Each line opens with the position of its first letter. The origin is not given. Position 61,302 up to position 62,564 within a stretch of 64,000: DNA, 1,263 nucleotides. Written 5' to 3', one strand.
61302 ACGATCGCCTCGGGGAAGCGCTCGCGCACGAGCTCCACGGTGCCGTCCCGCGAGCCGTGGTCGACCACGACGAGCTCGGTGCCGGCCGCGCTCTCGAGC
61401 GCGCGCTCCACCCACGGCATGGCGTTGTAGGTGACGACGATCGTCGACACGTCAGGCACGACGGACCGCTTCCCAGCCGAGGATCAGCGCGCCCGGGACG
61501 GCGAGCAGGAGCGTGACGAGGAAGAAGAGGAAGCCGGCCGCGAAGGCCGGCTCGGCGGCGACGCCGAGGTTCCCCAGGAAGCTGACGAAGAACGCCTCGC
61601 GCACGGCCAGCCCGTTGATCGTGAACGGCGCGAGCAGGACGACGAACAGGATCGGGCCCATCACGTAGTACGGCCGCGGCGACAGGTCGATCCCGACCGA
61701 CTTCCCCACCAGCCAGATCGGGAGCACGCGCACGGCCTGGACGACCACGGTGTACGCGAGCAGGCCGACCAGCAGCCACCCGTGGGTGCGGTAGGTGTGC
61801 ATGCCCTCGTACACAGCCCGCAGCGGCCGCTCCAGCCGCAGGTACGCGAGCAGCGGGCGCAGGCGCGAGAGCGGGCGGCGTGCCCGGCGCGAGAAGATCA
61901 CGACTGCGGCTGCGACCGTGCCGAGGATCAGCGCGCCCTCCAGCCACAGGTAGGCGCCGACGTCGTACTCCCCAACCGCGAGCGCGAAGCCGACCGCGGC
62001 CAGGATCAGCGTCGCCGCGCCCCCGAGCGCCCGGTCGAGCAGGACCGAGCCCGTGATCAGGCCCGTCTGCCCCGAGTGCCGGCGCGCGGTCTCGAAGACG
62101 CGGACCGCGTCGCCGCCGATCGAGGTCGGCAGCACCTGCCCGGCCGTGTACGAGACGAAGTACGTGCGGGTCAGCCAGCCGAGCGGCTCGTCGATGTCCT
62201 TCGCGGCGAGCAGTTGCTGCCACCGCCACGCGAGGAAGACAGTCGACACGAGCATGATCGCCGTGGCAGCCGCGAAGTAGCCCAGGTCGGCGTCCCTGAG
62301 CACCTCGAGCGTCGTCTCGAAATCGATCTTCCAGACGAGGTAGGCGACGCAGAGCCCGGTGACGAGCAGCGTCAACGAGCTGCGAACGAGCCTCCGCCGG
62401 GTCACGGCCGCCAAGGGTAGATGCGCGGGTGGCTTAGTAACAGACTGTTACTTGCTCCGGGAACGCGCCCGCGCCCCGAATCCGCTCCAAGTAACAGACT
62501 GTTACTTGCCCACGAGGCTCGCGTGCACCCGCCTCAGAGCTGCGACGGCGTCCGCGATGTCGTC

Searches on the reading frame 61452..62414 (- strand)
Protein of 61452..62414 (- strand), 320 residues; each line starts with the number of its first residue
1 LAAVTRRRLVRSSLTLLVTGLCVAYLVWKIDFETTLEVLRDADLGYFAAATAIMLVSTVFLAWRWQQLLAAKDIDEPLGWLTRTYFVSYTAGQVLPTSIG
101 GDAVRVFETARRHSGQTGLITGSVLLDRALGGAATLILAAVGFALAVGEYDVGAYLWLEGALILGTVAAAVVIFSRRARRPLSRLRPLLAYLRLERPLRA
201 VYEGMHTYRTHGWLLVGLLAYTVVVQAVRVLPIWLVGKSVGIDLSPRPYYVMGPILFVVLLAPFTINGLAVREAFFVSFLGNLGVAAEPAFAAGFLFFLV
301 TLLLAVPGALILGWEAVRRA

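Call 7: search_protein_families(library=pfam, proteins=[window:61452-62414:-], max_evalue=0.001)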
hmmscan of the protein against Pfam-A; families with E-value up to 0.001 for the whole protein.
window:61452-62414:- (320 aa): 1 family
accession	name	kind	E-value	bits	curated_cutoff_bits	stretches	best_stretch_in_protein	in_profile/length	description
PF03706.18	LPG_synthase_TM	-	4.4e-40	138.5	33.4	1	14-306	3-300/302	Lysylphosphatidylglycerol synthase TM region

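Call 10: find_homologous_proteins(query=window:61452-62414:-, max_evalue=1e-10)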
Query window:61452-62414:- (320 aa): 6839 proteins with E <= 1e-10 among 8000 candidates; the best 120 are listed.
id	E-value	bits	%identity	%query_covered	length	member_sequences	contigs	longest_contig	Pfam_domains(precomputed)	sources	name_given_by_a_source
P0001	1.1e-195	667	99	99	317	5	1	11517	PF03706.19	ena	-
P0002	4.8e-190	649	96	99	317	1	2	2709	PF03706.19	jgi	jgi:glycosyltransferase 2 family protein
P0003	8.9e-177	605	93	96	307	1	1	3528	PF03706.19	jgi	jgi:uncharacterized protein (TIRG00374 family)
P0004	2.4e-176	604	93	96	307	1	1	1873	PF03706.19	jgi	jgi:uncharacterized protein (TIRG00374 family)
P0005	2.1e-174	597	88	99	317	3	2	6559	PF03706.19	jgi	jgi:uncharacterized protein (TIRG00374 family)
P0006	4.2e-173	593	87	100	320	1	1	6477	PF03706.19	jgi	jgi:glycosyltransferase 2 family protein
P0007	4.8e-172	590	87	99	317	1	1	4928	PF03706.19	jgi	-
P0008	2.6e-171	587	87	100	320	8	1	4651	PF03706.19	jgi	jgi:glycosyltransferase 2 family protein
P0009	3.1e-171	587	87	99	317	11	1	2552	PF03706.19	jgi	jgi:uncharacterized protein (TIRG00374 family)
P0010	8.5e-171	586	86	99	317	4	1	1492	PF03706.19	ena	-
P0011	1.8e-170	585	88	99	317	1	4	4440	PF03706.19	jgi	jgi:uncharacterized protein (TIRG00374 family)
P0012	2.0e-170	584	86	99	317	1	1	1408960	PF03706.19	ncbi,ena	-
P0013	2.3e-170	584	87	99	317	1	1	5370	PF03706.19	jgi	jgi:glycosyltransferase 2 family protein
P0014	1.2e-169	582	87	98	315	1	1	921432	PF03706.19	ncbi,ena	-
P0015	1.6e-169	581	86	99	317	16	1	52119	PF03706.19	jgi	jgi:glycosyltransferase 2 family protein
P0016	3.7e-169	580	87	97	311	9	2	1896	PF03706.19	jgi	jgi:uncharacterized protein (TIRG00374 family)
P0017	4.3e-169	580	86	99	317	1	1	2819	PF03706.19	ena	-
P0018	9.7e-169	579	86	99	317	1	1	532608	PF03706.19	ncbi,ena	-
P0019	1.4e-168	578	87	99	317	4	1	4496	PF03706.19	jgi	jgi:glycosyltransferase 2 family protein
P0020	2.4e-168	578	86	99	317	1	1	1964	PF03706.19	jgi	jgi:uncharacterized protein (TIRG00374 family)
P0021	2.7e-168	577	88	96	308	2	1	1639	PF03706.19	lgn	-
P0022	1.4e-167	575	85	99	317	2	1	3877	PF03706.19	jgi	jgi:glycosyltransferase 2 family protein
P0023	1.4e-167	575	87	98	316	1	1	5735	PF03706.19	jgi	jgi:glycosyltransferase 2 family protein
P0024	2.4e-167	574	86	98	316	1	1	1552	PF03706.19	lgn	-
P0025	2.5e-167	574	86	98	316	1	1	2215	PF03706.19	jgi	jgi:glycosyltransferase 2 family protein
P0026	5.1e-167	573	87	93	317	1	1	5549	PF03706.19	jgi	jgi:glycosyltransferase 2 family protein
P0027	6.4e-167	573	85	99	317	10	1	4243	PF03706.19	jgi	jgi:glycosyltransferase 2 family protein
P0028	6.6e-167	573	85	99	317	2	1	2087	PF03706.19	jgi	-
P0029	6.7e-167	573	85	100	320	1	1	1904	PF03706.19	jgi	jgi:glycosyltransferase 2 family protein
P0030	9.5e-167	572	85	100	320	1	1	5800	PF03706.19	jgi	jgi:glycosyltransferase 2 family protein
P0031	2.3e-166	571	84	99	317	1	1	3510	PF03706.19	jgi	jgi:glycosyltransferase 2 family protein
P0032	2.6e-166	571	84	100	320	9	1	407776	PF03706.19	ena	-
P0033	2.9e-166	571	87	99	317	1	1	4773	PF03706.19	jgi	jgi:glycosyltransferase 2 family protein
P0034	3.2e-166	571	88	96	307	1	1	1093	PF03706.19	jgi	jgi:uncharacterized membrane protein YbhN (UPF0104 family)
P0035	3.3e-166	570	84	99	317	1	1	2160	PF03706.19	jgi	jgi:glycosyltransferase 2 family protein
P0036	5.9e-166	570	88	96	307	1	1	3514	PF03706.19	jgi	jgi:hypothetical protein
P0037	9.4e-166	569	85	99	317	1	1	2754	PF03706.19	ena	-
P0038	1.0e-165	569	87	96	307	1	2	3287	PF03706.19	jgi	jgi:hypothetical protein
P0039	1.1e-165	569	84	100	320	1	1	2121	PF03706.19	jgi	jgi:glycosyltransferase 2 family protein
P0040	1.2e-165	569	86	96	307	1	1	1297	PF03706.19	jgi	jgi:uncharacterized protein (TIRG00374 family)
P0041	1.2e-165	569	84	99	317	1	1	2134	PF03706.19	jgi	jgi:glycosyltransferase 2 family protein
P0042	1.2e-165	569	85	97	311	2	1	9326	PF03706.19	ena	-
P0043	2.0e-165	568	87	97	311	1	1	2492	PF03706.19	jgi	jgi:glycosyltransferase 2 family protein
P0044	2.1e-165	568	85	94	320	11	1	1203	PF03706.19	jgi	-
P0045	6.7e-165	566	88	95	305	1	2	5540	PF03706.19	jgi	jgi:hypothetical protein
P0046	1.6e-164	565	84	99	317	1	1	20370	PF03706.19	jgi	jgi:glycosyltransferase 2 family protein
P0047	1.7e-164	565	84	97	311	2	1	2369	PF03706.19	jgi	jgi:uncharacterized protein (TIRG00374 family)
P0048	2.5e-164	564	83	99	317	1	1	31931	PF03706.19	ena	-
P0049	3.8e-164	564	84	99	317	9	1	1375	PF03706.19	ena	-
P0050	1.1e-163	562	84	99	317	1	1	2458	PF03706.19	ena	-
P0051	1.8e-163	561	85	99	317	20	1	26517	PF03706.19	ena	-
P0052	2.8e-163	561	85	98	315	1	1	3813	PF03706.19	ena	-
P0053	3.1e-163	561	86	96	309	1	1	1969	PF03706.19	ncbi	-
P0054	1.5e-162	558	84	99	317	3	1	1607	PF03706.19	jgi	jgi:uncharacterized protein (TIRG00374 family)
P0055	2.0e-161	555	83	99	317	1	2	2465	PF03706.19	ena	-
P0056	2.3e-159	548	84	96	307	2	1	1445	PF03706.19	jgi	-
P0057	1.6e-158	545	84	96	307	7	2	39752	PF03706.19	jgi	jgi:hypothetical protein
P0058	3.1e-158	544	81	99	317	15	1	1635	PF03706.19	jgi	jgi:glycosyltransferase 2 family protein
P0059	1.0e-138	480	70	99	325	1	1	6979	PF03706.19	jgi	jgi:glycosyltransferase 2 family protein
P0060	6.1e-137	474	74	98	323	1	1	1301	PF03706.19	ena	-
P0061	7.0e-137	474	70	99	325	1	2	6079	PF03706.19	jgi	jgi:hypothetical protein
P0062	1.1e-136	474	68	99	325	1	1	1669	PF03706.19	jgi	jgi:uncharacterized protein (TIRG00374 family)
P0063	1.4e-136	473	71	98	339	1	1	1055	PF03706.19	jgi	-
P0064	2.9e-136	472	71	98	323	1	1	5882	PF03706.19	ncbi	-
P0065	4.6e-136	471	70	98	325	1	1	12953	PF03706.19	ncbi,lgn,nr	ncbi:MAG TPA: lysylphosphatidylglycerol synthase transmembrane domain-containing protein [Gaiellacea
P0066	1.5e-135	470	70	98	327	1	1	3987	PF03706.19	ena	-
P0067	1.5e-135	470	69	98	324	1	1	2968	PF03706.19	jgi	jgi:glycosyltransferase 2 family protein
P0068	1.7e-135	470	70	97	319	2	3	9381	PF03706.19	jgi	jgi:glycosyltransferase 2 family protein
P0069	1.7e-135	470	70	97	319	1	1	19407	PF03706.19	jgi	jgi:uncharacterized protein (TIRG00374 family)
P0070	1.9e-135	469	71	96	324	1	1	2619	PF03706.19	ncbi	-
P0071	2.3e-135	469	70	98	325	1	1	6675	PF03706.19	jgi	jgi:glycosyltransferase 2 family protein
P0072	3.2e-135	469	70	98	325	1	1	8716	PF03706.19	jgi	jgi:glycosyltransferase 2 family protein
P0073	3.4e-135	469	69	98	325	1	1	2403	PF03706.19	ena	-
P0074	7.7e-135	467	69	98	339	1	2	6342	PF03706.19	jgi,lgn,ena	jgi:hypothetical protein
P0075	9.5e-135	467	68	98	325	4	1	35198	PF03706.19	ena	-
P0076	9.7e-135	467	69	98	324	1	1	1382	PF03706.19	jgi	-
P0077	1.1e-134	467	69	98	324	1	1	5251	PF03706.19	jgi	jgi:uncharacterized protein (TIRG00374 family)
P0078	1.2e-134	467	69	98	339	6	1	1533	PF03706.19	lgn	-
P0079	1.8e-134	466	69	93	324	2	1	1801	PF03706.19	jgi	jgi:hypothetical protein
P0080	2.7e-134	466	68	98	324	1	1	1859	PF03706.19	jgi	-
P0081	3.9e-134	465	68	99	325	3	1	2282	PF03706.19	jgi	-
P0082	4.3e-134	465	70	95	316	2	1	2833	PF03706.19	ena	-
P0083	4.9e-134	465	70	98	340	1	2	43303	PF03706.19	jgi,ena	jgi:uncharacterized protein (TIRG00374 family)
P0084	5.9e-134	465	69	98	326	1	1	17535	PF03706.19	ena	-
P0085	6.3e-134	464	69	98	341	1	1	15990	PF03706.19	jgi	jgi:uncharacterized protein (TIRG00374 family)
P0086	7.0e-134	464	68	98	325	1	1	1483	PF03706.19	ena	-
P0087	8.2e-134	464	87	77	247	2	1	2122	PF03706.19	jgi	jgi:glycosyltransferase 2 family protein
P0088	1.1e-133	464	68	99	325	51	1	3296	PF03706.19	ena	-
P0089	1.4e-133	463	68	99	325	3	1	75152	PF03706.19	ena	-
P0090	1.5e-133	463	69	98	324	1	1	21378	PF03706.19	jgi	jgi:hypothetical protein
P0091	1.6e-133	463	68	98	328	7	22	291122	PF03706.19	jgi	jgi:uncharacterized protein (TIRG00374 family)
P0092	2.2e-133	463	68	95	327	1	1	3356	PF03706.19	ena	-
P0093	2.2e-133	463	70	98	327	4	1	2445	PF03706.19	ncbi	-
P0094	2.8e-133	462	67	99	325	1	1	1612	PF03706.19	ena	-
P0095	3.6e-133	462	67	99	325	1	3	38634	PF03706.19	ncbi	-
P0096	4.0e-133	462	68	98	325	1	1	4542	PF03706.19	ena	-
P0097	4.4e-133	462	69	98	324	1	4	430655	PF03706.19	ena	-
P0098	5.3e-133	461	70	95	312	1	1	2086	PF03706.19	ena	-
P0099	7.3e-133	461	67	98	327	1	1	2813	PF03706.19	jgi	jgi:glycosyltransferase 2 family protein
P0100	1.1e-132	460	66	99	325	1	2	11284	PF03706.19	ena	-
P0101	1.1e-132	460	68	98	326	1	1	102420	PF03706.19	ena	-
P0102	1.2e-132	460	70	97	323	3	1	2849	PF03706.19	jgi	jgi:glycosyltransferase 2 family protein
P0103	1.7e-132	460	69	98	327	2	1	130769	PF03706.19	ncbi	ncbi:MAG: lysylphosphatidylglycerol synthase transmembrane domain-containing protein [Gaiellaceae ba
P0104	1.9e-132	460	67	99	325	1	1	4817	PF03706.19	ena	-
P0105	2.2e-132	459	70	95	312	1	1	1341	PF03706.19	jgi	jgi:uncharacterized protein (TIRG00374 family)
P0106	2.5e-132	459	68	98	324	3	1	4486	PF03706.19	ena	-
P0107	2.7e-132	459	67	98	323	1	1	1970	PF03706.19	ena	-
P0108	3.4e-132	459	67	99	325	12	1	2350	PF03706.19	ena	-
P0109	3.5e-132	459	68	98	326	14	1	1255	PF03706.19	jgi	jgi:hypothetical protein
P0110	5.0e-132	458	68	99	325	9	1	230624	PF03706.19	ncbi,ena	-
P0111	5.2e-132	458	67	98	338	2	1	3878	PF03706.19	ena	-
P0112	6.3e-132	458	68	98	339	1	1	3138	PF03706.19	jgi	jgi:uncharacterized protein (TIRG00374 family)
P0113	6.8e-132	458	68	98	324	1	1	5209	PF03706.19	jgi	jgi:uncharacterized protein (TIRG00374 family)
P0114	7.1e-132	458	71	97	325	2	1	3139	PF03706.19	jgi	jgi:uncharacterized protein (TIRG00374 family)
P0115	7.5e-132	458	68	98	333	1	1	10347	PF03706.19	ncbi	-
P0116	7.5e-132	458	67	99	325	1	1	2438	PF03706.19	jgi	jgi:hypothetical protein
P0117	9.5e-132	457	68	98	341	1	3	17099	PF03706.19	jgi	jgi:uncharacterized protein (TIRG00374 family)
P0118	1.1e-131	457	68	98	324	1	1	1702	PF03706.19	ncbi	-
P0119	1.1e-131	457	66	98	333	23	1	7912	PF03706.19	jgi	jgi:uncharacterized protein (TIRG00374 family)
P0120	1.5e-131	457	69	93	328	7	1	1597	PF03706.19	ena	-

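Call 11: find_encoding_contigs(protein=P0001, flank=10000, max_places=3)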
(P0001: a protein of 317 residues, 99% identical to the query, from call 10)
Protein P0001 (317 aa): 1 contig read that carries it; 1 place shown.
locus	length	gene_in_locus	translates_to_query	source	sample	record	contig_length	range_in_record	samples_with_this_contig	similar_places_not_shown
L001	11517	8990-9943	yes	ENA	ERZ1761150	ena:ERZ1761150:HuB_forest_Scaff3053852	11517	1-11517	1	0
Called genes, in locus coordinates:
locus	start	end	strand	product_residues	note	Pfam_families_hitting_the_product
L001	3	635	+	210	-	?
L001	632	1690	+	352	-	PF00155:Aminotran_1_2, PF01041:DegT_DnrJ_EryC1, PF01212:Beta_elim_lyase (faint), PF01053:Cys_Met_Meta_PP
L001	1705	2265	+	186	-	PF00440:TetR_N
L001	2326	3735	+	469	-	PF00083:Sugar_tr, PF06609:TRI12, PF07690:MFS_1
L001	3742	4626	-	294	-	PF01008:IF-2B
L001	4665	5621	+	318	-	PF00535:Glycos_transf_2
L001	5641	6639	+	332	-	PF01073:3Beta_HSD, PF01370:Epimerase, PF02719:Polysacc_synt_2, PF04321:RmlD_sub_bind, PF05368:NmrA (faint), PF07993:NAD_binding_4, PF13460:NAD_binding_10, PF16363:GDP_Man_Dehyd, +1 more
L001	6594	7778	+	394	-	PF07478:Dala_Dala_lig_C (weak), PF13535:ATP-grasp_4 (weak), PF15632:ATPgrasp_Ter (faint), PF18603:LAL_C2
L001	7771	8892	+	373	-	PF00155:Aminotran_1_2 (weak), PF01041:DegT_DnrJ_EryC1, PF01053:Cys_Met_Meta_PP (weak), PF01212:Beta_elim_lyase (weak)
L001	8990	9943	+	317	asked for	PF03706:LPG_synthase_TM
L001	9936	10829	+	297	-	PF00535:Glycos_transf_2, PF13641:Glyco_tranf_2_3, PF13632:Glyco_trans_2_3 (weak)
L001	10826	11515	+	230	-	?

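Call 12: find_encoding_contigs(protein=P0012, flank=10000, max_places=3)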
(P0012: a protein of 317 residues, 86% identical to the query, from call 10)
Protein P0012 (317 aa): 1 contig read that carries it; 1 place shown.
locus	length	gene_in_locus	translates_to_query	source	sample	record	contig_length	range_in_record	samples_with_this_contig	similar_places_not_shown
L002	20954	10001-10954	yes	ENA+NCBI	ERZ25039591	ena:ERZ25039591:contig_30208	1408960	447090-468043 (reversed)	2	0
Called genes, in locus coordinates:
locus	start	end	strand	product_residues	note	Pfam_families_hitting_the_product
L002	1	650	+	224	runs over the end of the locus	-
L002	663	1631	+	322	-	PF01073:3Beta_HSD, PF01370:Epimerase, PF02719:Polysacc_synt_2, PF04321:RmlD_sub_bind, PF07993:NAD_binding_4, PF13460:NAD_binding_10, PF16363:GDP_Man_Dehyd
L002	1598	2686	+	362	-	PF00155:Aminotran_1_2, PF01041:DegT_DnrJ_EryC1, PF01053:Cys_Met_Meta_PP (weak)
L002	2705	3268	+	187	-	PF00440:TetR_N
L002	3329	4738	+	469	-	PF00083:Sugar_tr, PF06609:TRI12, PF07690:MFS_1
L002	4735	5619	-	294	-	PF01008:IF-2B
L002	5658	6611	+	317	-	PF00535:Glycos_transf_2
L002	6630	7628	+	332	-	PF01073:3Beta_HSD, PF01370:Epimerase, PF02719:Polysacc_synt_2, PF04321:RmlD_sub_bind, PF05368:NmrA (faint), PF07993:NAD_binding_4, PF13460:NAD_binding_10, PF16363:GDP_Man_Dehyd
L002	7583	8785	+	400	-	PF13535:ATP-grasp_4 (weak), PF18603:LAL_C2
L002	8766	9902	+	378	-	PF00155:Aminotran_1_2, PF01041:DegT_DnrJ_EryC1, PF01053:Cys_Met_Meta_PP (weak), PF01212:Beta_elim_lyase (faint)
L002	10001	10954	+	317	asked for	PF03706:LPG_synthase_TM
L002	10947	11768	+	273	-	PF00535:Glycos_transf_2, PF13641:Glyco_tranf_2_3, PF13632:Glyco_trans_2_3 (weak)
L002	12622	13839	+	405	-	-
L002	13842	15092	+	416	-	PF13439:Glyco_transf_4, PF13579:Glyco_trans_4_4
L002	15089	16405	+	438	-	PF04932:Wzy_C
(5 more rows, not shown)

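Call 13: find_encoding_contigs(protein=P0014, flank=10000, max_places=3)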
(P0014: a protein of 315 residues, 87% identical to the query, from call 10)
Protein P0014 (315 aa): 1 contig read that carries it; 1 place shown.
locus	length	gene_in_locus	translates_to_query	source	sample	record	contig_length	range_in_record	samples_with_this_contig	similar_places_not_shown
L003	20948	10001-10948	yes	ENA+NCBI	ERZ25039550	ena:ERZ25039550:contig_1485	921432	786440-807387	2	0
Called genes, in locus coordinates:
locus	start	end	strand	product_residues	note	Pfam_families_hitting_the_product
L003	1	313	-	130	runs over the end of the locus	PF00720:SSI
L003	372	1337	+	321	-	PF19300:BPD_transp_1_N, PF00528:BPD_transp_1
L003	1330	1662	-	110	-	PF12802:MarR_2, PF01047:MarR, PF12840:HTH_20 (faint), PF13412:HTH_24 (weak), PF13463:HTH_27 (weak), PF22381:Staph_reg_Sar_Rot (faint)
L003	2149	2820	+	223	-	-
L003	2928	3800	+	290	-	PF01073:3Beta_HSD, PF01370:Epimerase, PF02719:Polysacc_synt_2 (weak), PF04321:RmlD_sub_bind, PF07993:NAD_binding_4, PF16363:GDP_Man_Dehyd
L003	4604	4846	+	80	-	PF01041:DegT_DnrJ_EryC1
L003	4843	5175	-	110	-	PF01008:IF-2B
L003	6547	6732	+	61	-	-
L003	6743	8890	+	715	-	PF01073:3Beta_HSD, PF01370:Epimerase, PF02719:Polysacc_synt_2, PF04321:RmlD_sub_bind, PF07993:NAD_binding_4, PF13460:NAD_binding_10, PF16363:GDP_Man_Dehyd, PF18603:LAL_C2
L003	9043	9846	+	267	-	PF01041:DegT_DnrJ_EryC1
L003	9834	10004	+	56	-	-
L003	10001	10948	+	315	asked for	PF03706:LPG_synthase_TM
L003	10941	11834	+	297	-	PF00535:Glycos_transf_2, PF13641:Glyco_tranf_2_3, PF13632:Glyco_trans_2_3 (weak)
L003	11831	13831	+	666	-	-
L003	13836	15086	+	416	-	PF13439:Glyco_transf_4, PF13579:Glyco_trans_4_4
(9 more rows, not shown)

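Call 18: find_encoding_contigs(protein=P0018, flank=10000, max_places=3)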
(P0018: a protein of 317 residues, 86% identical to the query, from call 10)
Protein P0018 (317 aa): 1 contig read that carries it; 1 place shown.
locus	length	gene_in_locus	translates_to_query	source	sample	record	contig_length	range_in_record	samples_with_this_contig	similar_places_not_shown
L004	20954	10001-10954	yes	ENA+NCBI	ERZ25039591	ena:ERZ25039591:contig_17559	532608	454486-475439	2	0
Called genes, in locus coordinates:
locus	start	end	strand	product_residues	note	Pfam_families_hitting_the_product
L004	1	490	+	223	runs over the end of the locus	-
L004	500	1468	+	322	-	PF00106:adh_short (faint), PF01073:3Beta_HSD, PF01370:Epimerase, PF02719:Polysacc_synt_2, PF04321:RmlD_sub_bind, PF07993:NAD_binding_4, PF13460:NAD_binding_10 (weak), PF16363:GDP_Man_Dehyd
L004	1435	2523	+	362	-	PF00155:Aminotran_1_2, PF01041:DegT_DnrJ_EryC1, PF01212:Beta_elim_lyase (weak), PF01053:Cys_Met_Meta_PP (weak)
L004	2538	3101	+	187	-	PF00440:TetR_N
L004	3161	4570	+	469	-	PF00083:Sugar_tr, PF07690:MFS_1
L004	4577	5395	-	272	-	PF01008:IF-2B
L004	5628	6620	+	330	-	PF00535:Glycos_transf_2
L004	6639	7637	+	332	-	PF01073:3Beta_HSD, PF01370:Epimerase, PF02719:Polysacc_synt_2, PF04321:RmlD_sub_bind, PF07993:NAD_binding_4, PF08659:KR (weak), PF13460:NAD_binding_10, PF16363:GDP_Man_Dehyd, +1 more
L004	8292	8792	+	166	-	PF18603:LAL_C2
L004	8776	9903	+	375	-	PF00155:Aminotran_1_2, PF01041:DegT_DnrJ_EryC1, PF01053:Cys_Met_Meta_PP (weak)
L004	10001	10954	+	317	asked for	PF03706:LPG_synthase_TM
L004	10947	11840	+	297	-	PF00535:Glycos_transf_2, PF13641:Glyco_tranf_2_3, PF13632:Glyco_trans_2_3 (weak)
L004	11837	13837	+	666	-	-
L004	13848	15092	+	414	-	PF13439:Glyco_transf_4, PF13579:Glyco_trans_4_4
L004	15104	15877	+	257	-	-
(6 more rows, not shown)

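Call 19: find_encoding_contigs(protein=P0032, flank=10000, max_places=3)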
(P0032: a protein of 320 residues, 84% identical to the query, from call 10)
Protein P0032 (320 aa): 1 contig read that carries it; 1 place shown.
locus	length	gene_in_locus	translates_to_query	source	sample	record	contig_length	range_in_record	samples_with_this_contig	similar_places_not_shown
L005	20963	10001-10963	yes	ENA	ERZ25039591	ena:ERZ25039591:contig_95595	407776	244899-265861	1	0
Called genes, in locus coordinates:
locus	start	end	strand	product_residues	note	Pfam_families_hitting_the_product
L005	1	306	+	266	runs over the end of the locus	PF01370:Epimerase, PF07993:NAD_binding_4 (weak), PF16363:GDP_Man_Dehyd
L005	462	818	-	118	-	-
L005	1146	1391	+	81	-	PF01041:DegT_DnrJ_EryC1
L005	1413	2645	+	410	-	-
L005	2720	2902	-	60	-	-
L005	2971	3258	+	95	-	-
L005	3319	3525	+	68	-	-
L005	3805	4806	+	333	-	PF07690:MFS_1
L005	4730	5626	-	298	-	PF01008:IF-2B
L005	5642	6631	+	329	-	PF00535:Glycos_transf_2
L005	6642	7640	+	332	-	PF01073:3Beta_HSD, PF01370:Epimerase, PF02719:Polysacc_synt_2, PF04321:RmlD_sub_bind, PF07993:NAD_binding_4, PF08659:KR (faint), PF13460:NAD_binding_10, PF16363:GDP_Man_Dehyd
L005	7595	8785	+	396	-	PF13535:ATP-grasp_4 (weak), PF15632:ATPgrasp_Ter (weak), PF18603:LAL_C2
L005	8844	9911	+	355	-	PF00155:Aminotran_1_2 (weak), PF01041:DegT_DnrJ_EryC1, PF01053:Cys_Met_Meta_PP (weak)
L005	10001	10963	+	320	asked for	PF03706:LPG_synthase_TM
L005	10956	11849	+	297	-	PF00535:Glycos_transf_2, PF13641:Glyco_tranf_2_3, PF13632:Glyco_trans_2_3 (weak)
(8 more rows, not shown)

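Call 20: find_encoding_contigs(protein=P0097, flank=10000, max_places=4)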
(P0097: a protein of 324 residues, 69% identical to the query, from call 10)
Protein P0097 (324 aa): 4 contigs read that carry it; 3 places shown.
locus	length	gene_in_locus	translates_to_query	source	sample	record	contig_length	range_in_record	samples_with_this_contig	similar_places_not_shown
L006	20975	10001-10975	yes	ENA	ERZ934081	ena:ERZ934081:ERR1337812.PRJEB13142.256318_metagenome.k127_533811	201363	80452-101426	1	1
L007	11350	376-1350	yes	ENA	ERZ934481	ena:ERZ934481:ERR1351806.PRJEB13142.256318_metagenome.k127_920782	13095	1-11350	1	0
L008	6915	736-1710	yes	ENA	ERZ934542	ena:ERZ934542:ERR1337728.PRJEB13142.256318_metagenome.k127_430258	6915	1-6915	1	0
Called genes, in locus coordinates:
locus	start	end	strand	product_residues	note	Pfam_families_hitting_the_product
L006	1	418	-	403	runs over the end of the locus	PF18130:ATPgrasp_N (weak), PF02786:CPSase_L_D2, PF07478:Dala_Dala_lig_C (faint), PF18603:LAL_C2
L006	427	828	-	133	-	-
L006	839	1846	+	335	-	PF01073:3Beta_HSD, PF01370:Epimerase, PF02719:Polysacc_synt_2, PF04321:RmlD_sub_bind, PF16363:GDP_Man_Dehyd, PF13460:NAD_binding_10 (weak), PF07993:NAD_binding_4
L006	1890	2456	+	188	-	PF00440:TetR_N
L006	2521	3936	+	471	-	PF00083:Sugar_tr (weak), PF07690:MFS_1, PF03209:PUCC (weak), PF07690:MFS_1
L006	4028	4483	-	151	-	PF04167:DUF402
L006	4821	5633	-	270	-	PF01008:IF-2B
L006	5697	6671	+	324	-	PF00535:Glycos_transf_2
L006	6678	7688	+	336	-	PF01073:3Beta_HSD, PF01370:Epimerase, PF02719:Polysacc_synt_2, PF04321:RmlD_sub_bind, PF05368:NmrA (faint), PF07993:NAD_binding_4, PF13460:NAD_binding_10, PF16363:GDP_Man_Dehyd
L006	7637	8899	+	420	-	PF01071:GARS_A, PF02222:ATP-grasp (weak), PF02786:CPSase_L_D2, PF07478:Dala_Dala_lig_C (weak), PF13535:ATP-grasp_4 (faint), PF18603:LAL_C2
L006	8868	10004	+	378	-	PF00155:Aminotran_1_2, PF01041:DegT_DnrJ_EryC1, PF01212:Beta_elim_lyase (faint), PF01053:Cys_Met_Meta_PP (weak)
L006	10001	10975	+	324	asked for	PF03706:LPG_synthase_TM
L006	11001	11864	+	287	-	PF00535:Glycos_transf_2, PF10111:Glyco_tranf_2_2 (faint), PF13641:Glyco_tranf_2_3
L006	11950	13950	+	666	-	-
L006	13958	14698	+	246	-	PF13489:Methyltransf_23 (weak), PF13649:Methyltransf_25, PF08241:Methyltransf_11, PF08242:Methyltransf_12 (weak)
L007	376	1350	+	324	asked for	PF03706:LPG_synthase_TM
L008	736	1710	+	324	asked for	PF03706:LPG_synthase_TM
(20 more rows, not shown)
